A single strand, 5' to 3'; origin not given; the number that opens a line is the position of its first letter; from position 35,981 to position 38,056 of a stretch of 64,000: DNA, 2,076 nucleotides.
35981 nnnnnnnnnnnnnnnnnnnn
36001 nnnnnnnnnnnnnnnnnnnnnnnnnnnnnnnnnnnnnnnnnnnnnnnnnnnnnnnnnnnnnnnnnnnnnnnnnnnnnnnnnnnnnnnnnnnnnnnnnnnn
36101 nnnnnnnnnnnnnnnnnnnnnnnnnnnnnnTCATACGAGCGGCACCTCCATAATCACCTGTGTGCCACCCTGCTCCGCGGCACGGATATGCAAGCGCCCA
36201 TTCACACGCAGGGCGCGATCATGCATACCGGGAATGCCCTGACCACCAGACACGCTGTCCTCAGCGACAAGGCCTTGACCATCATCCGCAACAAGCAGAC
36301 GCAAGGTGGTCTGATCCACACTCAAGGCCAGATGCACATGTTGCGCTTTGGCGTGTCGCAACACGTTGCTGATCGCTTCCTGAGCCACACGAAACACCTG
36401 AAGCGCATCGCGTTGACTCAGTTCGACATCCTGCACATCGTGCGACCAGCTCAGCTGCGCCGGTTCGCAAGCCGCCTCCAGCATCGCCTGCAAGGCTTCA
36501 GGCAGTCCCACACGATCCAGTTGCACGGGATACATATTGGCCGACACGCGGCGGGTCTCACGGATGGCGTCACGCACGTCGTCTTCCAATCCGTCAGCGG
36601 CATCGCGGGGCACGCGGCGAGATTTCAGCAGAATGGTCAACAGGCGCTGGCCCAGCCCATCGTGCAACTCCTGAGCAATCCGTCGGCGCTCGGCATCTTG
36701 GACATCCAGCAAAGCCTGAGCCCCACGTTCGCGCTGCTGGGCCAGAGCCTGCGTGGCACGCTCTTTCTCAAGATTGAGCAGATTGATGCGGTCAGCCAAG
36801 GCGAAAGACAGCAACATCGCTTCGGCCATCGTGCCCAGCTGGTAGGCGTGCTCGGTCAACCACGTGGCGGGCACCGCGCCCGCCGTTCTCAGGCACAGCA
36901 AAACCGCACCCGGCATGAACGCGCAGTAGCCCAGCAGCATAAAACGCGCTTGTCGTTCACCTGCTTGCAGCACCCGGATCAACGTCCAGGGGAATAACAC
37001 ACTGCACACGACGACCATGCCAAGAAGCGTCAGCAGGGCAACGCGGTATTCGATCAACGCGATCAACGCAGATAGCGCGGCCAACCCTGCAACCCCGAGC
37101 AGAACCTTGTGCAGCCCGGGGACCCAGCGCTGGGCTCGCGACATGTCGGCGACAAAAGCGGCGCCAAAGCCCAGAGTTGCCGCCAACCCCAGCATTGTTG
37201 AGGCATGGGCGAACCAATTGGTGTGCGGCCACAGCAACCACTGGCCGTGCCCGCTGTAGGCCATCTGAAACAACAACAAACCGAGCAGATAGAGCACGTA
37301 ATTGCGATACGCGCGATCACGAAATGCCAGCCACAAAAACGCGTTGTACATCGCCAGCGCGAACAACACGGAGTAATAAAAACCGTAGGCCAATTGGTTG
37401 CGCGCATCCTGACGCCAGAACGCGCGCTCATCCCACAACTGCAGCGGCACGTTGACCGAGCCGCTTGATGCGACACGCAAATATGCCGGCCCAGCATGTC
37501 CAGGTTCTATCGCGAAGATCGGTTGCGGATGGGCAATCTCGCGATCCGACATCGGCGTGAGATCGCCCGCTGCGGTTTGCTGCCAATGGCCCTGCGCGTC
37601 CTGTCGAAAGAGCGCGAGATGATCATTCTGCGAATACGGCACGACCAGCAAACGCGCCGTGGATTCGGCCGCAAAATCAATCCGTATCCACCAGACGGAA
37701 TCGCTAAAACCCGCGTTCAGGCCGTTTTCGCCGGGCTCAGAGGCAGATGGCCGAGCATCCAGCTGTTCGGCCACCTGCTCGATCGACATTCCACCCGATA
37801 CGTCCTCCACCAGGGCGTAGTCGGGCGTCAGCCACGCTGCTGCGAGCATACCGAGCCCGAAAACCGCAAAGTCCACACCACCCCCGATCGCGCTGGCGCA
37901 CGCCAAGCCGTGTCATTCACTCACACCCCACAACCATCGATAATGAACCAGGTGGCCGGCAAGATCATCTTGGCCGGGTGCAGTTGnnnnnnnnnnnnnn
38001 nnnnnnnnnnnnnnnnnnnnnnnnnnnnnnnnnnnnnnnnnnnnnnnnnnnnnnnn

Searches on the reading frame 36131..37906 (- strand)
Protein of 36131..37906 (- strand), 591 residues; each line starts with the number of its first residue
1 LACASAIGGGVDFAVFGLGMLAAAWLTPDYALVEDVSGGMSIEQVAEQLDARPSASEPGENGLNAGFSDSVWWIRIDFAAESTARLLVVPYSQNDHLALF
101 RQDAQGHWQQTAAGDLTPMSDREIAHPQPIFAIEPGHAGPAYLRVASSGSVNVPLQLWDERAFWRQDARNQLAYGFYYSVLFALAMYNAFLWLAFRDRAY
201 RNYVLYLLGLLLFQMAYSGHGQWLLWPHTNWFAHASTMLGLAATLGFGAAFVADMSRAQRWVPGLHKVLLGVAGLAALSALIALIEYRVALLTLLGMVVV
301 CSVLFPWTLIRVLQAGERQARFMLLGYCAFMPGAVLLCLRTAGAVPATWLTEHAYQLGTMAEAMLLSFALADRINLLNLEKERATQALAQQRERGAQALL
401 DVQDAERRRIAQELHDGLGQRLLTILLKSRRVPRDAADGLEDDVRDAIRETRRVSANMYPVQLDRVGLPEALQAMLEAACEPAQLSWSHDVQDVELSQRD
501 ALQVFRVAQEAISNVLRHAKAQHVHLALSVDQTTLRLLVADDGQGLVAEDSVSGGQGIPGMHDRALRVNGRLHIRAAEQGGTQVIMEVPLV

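Call 23: search_protein_families(library=pfam, proteins=[window:36131-37906:-], max_evalue=0.00001)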
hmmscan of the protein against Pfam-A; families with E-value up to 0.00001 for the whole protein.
window:36131-37906:- (591 aa): 4 families
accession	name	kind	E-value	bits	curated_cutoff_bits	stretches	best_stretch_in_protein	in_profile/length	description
PF07695.17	7TMR-DISM_7TM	-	3.3e-38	132.1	29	1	171-373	2-205/205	7TM diverse intracellular signalling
PF07696.17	7TMR-DISMED2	-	1.8e-27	96.4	22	1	30-159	4-136/136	7TMR-DISM extracellular 2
PF07730.19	HisKA_3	-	7.1e-09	36.5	24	1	406-462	1-67/68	Histidine kinase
PF02518.31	HATPase_c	-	1.1e-08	35.9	26.4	1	500-590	2-109/111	Histidine kinase-, DNA gyrase B-, and HSP90-like ATPase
